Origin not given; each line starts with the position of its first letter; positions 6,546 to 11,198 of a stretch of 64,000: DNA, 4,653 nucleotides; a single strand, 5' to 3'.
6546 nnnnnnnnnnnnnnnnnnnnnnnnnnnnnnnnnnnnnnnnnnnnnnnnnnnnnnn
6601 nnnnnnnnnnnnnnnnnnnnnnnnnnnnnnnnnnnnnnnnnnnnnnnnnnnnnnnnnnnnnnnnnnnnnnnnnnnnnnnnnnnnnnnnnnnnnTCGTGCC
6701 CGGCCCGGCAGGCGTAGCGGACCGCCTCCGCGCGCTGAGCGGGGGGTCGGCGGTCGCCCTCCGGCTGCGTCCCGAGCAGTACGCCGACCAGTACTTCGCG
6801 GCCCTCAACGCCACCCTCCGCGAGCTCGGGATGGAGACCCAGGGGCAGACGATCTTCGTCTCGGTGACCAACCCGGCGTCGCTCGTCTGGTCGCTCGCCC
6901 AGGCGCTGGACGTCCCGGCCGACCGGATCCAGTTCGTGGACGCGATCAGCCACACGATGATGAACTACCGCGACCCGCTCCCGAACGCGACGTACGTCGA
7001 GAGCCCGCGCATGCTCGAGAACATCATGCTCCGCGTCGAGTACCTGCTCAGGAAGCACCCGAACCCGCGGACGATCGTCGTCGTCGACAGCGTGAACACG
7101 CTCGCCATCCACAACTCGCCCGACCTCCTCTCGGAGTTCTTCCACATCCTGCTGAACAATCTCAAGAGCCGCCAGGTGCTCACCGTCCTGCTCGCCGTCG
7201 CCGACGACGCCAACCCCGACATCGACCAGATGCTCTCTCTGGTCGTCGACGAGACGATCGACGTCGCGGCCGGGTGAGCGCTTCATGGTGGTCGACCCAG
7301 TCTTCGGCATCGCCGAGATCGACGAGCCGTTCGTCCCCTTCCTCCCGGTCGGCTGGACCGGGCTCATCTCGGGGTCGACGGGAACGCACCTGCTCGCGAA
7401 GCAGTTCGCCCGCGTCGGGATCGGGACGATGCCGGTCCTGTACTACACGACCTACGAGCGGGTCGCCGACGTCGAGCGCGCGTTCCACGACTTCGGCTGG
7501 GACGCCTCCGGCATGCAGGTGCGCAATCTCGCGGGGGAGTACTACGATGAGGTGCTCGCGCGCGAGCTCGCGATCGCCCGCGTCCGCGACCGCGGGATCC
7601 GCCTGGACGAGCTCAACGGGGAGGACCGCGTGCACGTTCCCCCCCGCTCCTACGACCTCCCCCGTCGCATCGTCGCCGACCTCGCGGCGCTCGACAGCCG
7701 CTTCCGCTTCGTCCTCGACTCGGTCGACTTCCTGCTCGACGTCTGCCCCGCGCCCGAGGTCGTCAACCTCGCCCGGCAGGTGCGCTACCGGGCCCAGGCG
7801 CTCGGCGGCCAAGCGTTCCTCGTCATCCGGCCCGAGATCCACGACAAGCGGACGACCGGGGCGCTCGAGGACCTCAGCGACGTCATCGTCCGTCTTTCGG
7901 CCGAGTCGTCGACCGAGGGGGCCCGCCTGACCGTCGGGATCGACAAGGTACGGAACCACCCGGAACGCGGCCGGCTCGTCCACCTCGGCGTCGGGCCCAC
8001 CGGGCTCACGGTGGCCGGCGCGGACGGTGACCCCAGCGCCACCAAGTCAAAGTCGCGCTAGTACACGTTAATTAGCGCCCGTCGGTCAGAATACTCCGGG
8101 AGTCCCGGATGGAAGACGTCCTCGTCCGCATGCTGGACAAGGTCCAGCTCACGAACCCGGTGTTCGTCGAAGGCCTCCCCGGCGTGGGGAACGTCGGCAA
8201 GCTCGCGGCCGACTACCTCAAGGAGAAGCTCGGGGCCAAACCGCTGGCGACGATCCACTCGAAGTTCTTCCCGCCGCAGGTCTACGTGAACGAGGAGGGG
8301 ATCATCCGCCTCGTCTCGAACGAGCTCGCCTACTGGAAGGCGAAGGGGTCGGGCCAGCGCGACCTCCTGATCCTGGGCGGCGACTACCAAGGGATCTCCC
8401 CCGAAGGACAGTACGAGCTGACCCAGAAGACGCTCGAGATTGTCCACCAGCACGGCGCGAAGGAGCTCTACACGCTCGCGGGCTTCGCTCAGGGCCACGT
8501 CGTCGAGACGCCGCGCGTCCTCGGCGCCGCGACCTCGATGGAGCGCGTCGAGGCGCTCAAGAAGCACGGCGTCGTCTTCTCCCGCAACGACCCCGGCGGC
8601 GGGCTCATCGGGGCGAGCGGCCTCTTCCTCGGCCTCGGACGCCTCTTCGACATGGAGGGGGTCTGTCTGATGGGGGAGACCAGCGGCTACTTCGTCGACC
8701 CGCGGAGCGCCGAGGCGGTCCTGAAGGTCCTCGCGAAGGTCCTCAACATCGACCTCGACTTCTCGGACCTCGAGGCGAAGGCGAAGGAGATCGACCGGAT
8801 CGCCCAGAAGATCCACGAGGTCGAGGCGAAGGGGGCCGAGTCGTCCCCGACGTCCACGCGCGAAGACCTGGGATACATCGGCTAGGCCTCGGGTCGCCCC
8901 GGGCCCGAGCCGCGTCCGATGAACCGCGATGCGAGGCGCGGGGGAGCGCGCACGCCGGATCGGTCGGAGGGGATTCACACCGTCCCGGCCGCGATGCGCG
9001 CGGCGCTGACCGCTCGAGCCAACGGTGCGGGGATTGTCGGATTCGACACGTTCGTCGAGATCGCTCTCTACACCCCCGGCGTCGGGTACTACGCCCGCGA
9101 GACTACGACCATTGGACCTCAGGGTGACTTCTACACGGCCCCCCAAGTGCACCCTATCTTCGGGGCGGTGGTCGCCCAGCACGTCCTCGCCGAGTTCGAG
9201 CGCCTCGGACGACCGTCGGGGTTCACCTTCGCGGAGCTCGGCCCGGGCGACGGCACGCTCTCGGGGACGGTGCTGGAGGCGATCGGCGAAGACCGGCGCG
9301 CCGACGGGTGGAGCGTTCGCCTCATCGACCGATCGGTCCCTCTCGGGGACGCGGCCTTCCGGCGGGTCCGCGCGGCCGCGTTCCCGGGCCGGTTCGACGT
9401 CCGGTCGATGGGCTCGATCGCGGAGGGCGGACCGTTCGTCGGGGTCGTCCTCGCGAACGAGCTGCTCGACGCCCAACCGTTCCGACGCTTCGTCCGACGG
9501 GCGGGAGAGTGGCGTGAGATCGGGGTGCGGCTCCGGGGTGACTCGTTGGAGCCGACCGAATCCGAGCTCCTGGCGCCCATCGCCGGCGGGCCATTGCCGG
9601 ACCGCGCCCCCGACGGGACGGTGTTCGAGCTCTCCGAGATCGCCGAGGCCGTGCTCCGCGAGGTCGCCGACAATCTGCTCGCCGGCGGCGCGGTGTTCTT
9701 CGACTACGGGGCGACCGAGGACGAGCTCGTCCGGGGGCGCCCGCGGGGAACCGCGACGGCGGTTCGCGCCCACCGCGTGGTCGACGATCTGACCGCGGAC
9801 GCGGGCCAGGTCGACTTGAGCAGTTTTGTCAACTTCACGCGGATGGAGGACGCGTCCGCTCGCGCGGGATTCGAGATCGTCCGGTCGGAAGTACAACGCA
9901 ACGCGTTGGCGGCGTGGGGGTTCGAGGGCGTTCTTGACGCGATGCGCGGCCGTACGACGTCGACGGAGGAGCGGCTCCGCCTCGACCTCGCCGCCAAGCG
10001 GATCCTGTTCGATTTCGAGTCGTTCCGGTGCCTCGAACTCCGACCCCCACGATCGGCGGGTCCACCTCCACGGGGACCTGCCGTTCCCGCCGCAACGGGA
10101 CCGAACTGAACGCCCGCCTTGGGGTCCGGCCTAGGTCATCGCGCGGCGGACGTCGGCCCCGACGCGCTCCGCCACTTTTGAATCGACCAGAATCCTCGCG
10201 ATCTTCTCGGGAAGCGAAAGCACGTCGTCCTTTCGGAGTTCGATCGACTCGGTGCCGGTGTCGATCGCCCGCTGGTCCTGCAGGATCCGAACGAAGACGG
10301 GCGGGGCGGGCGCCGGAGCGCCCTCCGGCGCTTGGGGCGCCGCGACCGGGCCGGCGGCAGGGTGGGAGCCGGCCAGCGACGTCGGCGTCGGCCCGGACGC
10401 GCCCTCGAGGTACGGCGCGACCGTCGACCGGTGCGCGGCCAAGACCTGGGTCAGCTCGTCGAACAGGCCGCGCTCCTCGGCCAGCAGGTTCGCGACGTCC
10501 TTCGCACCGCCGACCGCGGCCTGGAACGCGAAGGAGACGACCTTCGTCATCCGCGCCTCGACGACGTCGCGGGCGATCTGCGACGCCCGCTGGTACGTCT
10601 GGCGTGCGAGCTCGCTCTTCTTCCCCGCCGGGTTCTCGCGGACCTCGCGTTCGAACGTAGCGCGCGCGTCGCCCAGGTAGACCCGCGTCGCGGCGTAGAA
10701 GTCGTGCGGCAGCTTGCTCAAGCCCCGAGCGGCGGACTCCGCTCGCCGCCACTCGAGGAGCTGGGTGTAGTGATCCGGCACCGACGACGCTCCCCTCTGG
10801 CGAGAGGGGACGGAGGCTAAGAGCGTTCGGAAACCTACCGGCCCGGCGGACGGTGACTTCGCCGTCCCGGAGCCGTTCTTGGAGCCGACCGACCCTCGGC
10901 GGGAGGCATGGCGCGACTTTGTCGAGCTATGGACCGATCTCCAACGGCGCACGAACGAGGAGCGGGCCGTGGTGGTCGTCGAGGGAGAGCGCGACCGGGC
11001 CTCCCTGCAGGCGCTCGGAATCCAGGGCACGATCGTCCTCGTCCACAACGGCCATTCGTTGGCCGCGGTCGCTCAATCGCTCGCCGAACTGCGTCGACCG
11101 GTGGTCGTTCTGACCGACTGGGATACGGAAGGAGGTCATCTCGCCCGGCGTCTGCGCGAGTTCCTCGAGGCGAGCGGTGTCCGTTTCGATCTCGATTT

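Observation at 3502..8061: Four-gene operon: a HerA/FtsK-like ATPase followed by three tandem KaiC/RecA-like paralogs, one intact and two with degenerate P-loops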

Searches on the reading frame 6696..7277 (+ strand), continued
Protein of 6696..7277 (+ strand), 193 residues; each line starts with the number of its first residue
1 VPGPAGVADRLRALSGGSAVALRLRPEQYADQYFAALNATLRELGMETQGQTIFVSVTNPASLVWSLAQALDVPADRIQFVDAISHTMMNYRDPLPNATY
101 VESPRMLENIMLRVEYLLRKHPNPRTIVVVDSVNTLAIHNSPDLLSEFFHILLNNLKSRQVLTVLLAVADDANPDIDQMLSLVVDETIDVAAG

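Call 96: find_encoding_contigs(protein=P0426, flank=9000, max_places=2)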
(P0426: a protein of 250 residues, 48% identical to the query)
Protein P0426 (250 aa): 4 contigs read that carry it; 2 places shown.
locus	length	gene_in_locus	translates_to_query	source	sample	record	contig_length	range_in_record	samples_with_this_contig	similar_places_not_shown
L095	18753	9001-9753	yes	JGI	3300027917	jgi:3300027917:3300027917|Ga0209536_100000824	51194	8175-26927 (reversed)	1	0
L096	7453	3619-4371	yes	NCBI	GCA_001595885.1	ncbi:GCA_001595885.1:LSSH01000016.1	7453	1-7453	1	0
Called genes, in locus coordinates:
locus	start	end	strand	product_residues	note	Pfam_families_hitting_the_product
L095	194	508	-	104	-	PF01978:TrmB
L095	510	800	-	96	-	-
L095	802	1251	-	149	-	-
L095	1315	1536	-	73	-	-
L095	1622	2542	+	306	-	PF00892:EamA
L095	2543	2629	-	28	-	-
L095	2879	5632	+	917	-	PF00270:DEAD, PF04851:ResIII, PF00271:Helicase_C, PF19306:WHD_Lhr, PF08494:DEAD_assoc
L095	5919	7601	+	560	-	PF04055:Radical_SAM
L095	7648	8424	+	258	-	PF13481:AAA_25 (weak), PF23442:DUF7125, PF06745:ATPase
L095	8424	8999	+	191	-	-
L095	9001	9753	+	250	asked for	PF06745:ATPase, PF24336:DUF7504 (weak), PF23442:DUF7125 (weak)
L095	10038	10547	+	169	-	PF07790:Pilin_N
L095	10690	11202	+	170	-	PF07790:Pilin_N (weak)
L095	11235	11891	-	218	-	PF01209:Ubie_methyltran, PF02353:CMAS, PF13489:Methyltransf_23, PF01135:PCMT, PF05175:MTS, PF06325:PrmA, PF13847:Methyltransf_31, PF08241:Methyltransf_11, +3 more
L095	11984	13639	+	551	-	PF01642:MM_CoA_mutase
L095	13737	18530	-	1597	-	-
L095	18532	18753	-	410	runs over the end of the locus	PF12773:DZR (faint), PF13240:Zn_Ribbon_1 (faint), PF17032:Zn_ribbon_15 (faint), PF13248:Zn_ribbon_3 (weak)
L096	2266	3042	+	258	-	PF13481:AAA_25 (weak), PF23442:DUF7125, PF06745:ATPase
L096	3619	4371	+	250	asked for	PF06745:ATPase, PF24336:DUF7504 (weak), PF23442:DUF7125 (weak)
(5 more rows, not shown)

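Call 97: search_protein_families(library=ncbifam, proteins=[L095:5919-7601:+, L095:7648-8424:+, L095:8424-8999:+, L095:9001-9753:+], max_evalue=0.001)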
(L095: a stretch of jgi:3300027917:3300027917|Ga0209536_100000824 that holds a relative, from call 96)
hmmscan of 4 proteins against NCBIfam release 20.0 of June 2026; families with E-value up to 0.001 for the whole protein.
L095:5919-7601:+ (560 aa): 7 families
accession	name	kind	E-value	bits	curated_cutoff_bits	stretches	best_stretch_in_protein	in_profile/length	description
TIGR04013.1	B12_SAM_MJ_1487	hypoth_equivalog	8.4e-14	51.2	251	1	169-300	89-232/382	TIGR04013 family B12-binding domain/radical SAM domain-containing protein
TIGR00089.1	TIGR00089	subfamily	1.2e-11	44.1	251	1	164-311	82-228/429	MiaB/RimO family radical SAM methylthiotransferase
TIGR04014.1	B12_SAM_MJ_0865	equivalog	1.7e-09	37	360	1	219-309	159-248/434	methyl-coenzyme M reductase glutamine C-methyltransferase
TIGR01574.1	miaB-methiolase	equivalog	4e-08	32.7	355.3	1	156-308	77-232/437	tRNA (N6-isopentenyl adenosine(37)-C2)-methylthiotransferase MiaB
TIGR01125.1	TIGR01125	equivalog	2.2e-05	23.7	356.95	1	220-308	135-223/432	30S ribosomal protein S12 methylthiotransferase RimO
TIGR01579.1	MiaB-like-C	equivalog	0.00034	20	357.05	0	224-311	142-228/416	tRNA (N(6)-L-threonylcarbamoyladenosine(37)-C(2))-methylthiotransferase MtaB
NF040546.1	rSAM_CUAEP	equivalog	0.0007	18.4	500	0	219-269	168-221/468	CUAEP/CCAEP-tail radical SAM (seleno)protein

L095:7648-8424:+ (258 aa): 16 families
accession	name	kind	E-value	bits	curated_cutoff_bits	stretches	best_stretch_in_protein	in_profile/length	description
NF006799.0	PRK09302.1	equivalog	1.3e-46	159.2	408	1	16-249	11-241/515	circadian clock protein KaiC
TIGR03877.1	thermo_KaiC_1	hypoth_equivalog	1.1e-37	129.8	307.25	1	17-247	3-233/238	KaiC domain-containing protein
TIGR03880.1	KaiC_arch_3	hypoth_equivalog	1e-36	126.6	249.45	1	21-244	1-215/224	KaiC domain-containing protein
TIGR03881.1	KaiC_arch_4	hypoth_equivalog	1.2e-34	120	247.8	1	17-242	2-223/231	KaiC domain-containing protein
TIGR02655.1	circ_KaiC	equivalog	7.3e-32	110.6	546.25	1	18-249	3-231/484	circadian clock protein KaiC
NF004723.0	PRK06067.1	subfamily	3.7e-14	52.8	194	1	19-249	17-238/243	flagellar accessory protein FlaH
TIGR03878.1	thermo_KaiC_2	hypoth_equivalog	6.7e-13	48.5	232.2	1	31-245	31-252/259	KaiC domain-containing protein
NF006861.0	PRK09361.1-1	equivalog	3e-09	36.8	278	1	16-158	3-132/235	DNA repair and recombination protein RadB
NF052589.1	ArlH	equivalog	1.9e-08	34.3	215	1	24-231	8-206/229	archaellum protein ArlH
TIGR00416.1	sms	equivalog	3.3e-08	32.7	403.05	1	13-147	71-179/454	DNA repair protein RadA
TIGR02237.1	recomb_radB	equivalog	5.3e-08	33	172.4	1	25-171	1-129/210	DNA repair and recombination protein RadB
TIGR03600.1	phage_DnaB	exception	8.2e-07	28.3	498.65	1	19-145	178-282/421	phage replicative helicase, DnaB family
NF006320.0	PRK08533.1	equivalog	9.6e-07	28.6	215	1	25-170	13-149/230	flagellar accessory protein FlaH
TIGR02012.1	tigrfam_recA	equivalog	0.00011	21.6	325.3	1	12-76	30-95/321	recombinase RecA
NF004629.0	PRK05973.1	equivalog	0.0003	19.9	156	1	31-83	59-111/237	DNA helicase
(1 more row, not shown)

L095:8424-8999:+ (191 aa): 0 families

L095:9001-9753:+ (250 aa): 7 families
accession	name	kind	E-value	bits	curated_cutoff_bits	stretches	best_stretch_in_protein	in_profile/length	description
NF006799.0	PRK09302.1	equivalog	4e-19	68.6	408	2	129-247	351-471/515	circadian clock protein KaiC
TIGR03881.1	KaiC_arch_4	hypoth_equivalog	5.4e-19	68.8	247.8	1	5-243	3-224/231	KaiC domain-containing protein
NF052589.1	ArlH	equivalog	1.7e-16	60.6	215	1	9-234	6-208/229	archaellum protein ArlH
TIGR03877.1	thermo_KaiC_1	hypoth_equivalog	1.2e-12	47.8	307.25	1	3-246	2-231/238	KaiC domain-containing protein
NF004723.0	PRK06067.1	subfamily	2.4e-11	43.6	194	1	93-241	83-228/243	flagellar accessory protein FlaH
TIGR03880.1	KaiC_arch_3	hypoth_equivalog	5.5e-11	42.4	249.45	1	8-77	1-71/224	KaiC domain-containing protein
TIGR02655.1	circ_KaiC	equivalog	3.8e-06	25.8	546.25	0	9-84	7-83/484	circadian clock protein KaiC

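Call 98: search_protein_families(library=pfam, proteins=[L095:5919-7601:+, L095:13737-18530:-, L095:10038-10547:+], max_evalue=0.01)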
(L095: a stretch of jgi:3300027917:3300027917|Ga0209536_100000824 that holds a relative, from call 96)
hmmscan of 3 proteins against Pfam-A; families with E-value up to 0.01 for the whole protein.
L095:5919-7601:+ (560 aa): 1 family
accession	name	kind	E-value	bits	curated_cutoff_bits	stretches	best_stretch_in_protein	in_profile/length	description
PF04055.27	Radical_SAM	-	3.3e-12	47.3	29.5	1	225-421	1-166/166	Radical SAM superfamily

L095:13737-18530:- (1597 aa): 6 families
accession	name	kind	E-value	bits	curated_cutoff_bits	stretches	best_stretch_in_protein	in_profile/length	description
PF12773.13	DZR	-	1.1e-17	64.4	27.3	1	1043-1087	1-44/45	Double zinc ribbon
PF13248.11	Zn_ribbon_3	-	2.5e-13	49.4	27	2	1571-1595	2-26/26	zinc-ribbon domain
PF18912.6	DZR_2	-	1e-09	38.5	27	0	301-335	17-50/56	Double zinc ribbon domain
PF17032.10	Zn_ribbon_15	-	5.5e-08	33.9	28.9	0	1287-1310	50-73/73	zinc-ribbon family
PF13240.11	Zn_Ribbon_1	-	0.0029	17.8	25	1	1292-1313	2-23/23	zinc-ribbon domain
PF02095.21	Extensin_1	-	0.0053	17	105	1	704-833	2-125/171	Extensin-like protein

L095:10038-10547:+ (169 aa): 2 families
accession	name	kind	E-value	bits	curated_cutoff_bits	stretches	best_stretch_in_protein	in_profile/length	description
PF07790.16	Pilin_N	-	5.5e-11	43.6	25.2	1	9-65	1-56/78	Archaeal Type IV pilin, N-terminal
PF00041.27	fn3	-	0.0069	17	25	0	119-153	35-71/84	Fibronectin type III domain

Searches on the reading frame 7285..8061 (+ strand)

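Call 7: search_protein_families(library=pfam, proteins=[window:7285-8061:+], max_evalue=0.1)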
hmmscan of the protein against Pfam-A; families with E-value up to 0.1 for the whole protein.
window:7285-8061:+ (258 aa): 2 families
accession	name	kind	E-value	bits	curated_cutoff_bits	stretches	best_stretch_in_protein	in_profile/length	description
PF06745.19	ATPase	-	6.5e-08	32.7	26.6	1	8-243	4-226/231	KaiC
PF24336.1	DUF7504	-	4.9e-05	24.3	27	1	128-204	96-179/179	Family of unknown function (DUF7504)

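Call 8: search_protein_families(library=ncbifam, proteins=[window:7285-8061:+], max_evalue=0.1)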
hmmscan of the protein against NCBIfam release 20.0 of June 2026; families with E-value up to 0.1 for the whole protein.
window:7285-8061:+ (258 aa): 4 families
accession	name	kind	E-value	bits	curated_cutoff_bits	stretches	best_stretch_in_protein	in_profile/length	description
NF006799.0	PRK09302.1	equivalog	0.0026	16.4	408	1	20-78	28-90/515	circadian clock protein KaiC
TIGR02655.1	circ_KaiC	equivalog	0.0065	15.2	546.25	1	19-76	17-78/484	circadian clock protein KaiC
TIGR03877.1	thermo_KaiC_1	hypoth_equivalog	0.0094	15.5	307.25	1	10-75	9-77/238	KaiC domain-containing protein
TIGR03881.1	KaiC_arch_4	hypoth_equivalog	0.031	14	247.8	1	7-106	5-114/231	KaiC domain-containing protein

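Call 9: search_protein_families(library=padloc, proteins=[window:7285-8061:+], max_evalue=0.1)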
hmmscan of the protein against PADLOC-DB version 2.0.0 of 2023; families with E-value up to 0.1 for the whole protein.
window:7285-8061:+ (258 aa): 0 families

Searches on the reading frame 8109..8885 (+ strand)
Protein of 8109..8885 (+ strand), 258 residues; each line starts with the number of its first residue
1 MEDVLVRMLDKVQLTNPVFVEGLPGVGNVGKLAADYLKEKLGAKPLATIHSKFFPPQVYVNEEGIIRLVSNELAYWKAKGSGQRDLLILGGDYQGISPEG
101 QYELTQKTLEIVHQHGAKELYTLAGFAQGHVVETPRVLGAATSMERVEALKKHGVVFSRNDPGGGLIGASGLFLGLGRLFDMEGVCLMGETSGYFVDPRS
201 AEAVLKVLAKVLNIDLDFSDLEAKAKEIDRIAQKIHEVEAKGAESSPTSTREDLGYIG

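Call 12: search_protein_families(library=pfam, proteins=[window:8109-8885:+], max_evalue=0.01)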
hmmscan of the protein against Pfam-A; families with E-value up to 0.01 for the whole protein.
window:8109-8885:+ (258 aa): 1 family
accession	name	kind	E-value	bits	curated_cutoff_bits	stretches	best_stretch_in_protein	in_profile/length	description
PF09754.15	PAC2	-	4.4e-54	184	25.8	1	19-235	1-214/215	PAC2 family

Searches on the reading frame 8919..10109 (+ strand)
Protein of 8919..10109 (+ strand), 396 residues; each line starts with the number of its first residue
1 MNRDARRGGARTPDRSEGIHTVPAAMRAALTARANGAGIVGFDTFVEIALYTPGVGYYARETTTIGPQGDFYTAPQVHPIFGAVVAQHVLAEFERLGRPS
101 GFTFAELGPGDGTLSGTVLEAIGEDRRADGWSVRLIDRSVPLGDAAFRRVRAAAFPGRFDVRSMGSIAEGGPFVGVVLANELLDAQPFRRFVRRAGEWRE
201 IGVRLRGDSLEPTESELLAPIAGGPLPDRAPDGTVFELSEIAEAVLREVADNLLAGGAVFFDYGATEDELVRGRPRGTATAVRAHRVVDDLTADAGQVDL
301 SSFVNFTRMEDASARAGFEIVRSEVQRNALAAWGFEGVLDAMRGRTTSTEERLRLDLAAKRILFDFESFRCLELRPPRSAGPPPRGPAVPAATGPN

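Call 12: search_protein_families(library=pfam, proteins=[window:8919-10109:+], max_evalue=0.01)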
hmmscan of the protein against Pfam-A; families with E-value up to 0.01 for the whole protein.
window:8919-10109:+ (396 aa): 1 family
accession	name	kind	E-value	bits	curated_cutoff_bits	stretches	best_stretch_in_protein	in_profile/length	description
PF02636.23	Methyltransf_28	-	2.8e-35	122.4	23.3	1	85-318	2-243/249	Putative S-adenosyl-L-methionine-dependent methyltransferase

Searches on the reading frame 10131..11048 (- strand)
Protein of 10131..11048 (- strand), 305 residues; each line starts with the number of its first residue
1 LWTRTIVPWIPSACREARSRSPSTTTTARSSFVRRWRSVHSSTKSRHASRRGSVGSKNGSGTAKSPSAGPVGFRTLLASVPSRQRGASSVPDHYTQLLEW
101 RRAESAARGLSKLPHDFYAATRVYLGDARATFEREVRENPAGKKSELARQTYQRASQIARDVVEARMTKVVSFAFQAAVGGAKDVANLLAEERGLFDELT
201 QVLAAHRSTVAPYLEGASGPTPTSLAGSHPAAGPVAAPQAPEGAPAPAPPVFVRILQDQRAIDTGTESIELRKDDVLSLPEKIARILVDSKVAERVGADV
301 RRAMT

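Call 12: search_protein_families(library=pfam, proteins=[window:10131-11048:-], max_evalue=0.01)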
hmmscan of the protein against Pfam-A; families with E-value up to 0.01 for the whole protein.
window:10131-11048:- (305 aa): 1 family
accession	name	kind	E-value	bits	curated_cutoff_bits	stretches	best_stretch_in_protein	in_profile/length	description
PF22090.1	Gins51_C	-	0.004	17.4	27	1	272-296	24-48/48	Gins51, C-terminal domain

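Call 61: search_protein_families(library=pfam, proteins=[window:10131-11048:-], max_evalue=0.01)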
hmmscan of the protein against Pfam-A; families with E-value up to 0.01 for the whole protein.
window:10131-11048:- (305 aa): 1 family
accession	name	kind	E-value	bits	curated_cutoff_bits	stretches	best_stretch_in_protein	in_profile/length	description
PF22090.1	Gins51_C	-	0.004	17.4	27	1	272-296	24-48/48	Gins51, C-terminal domain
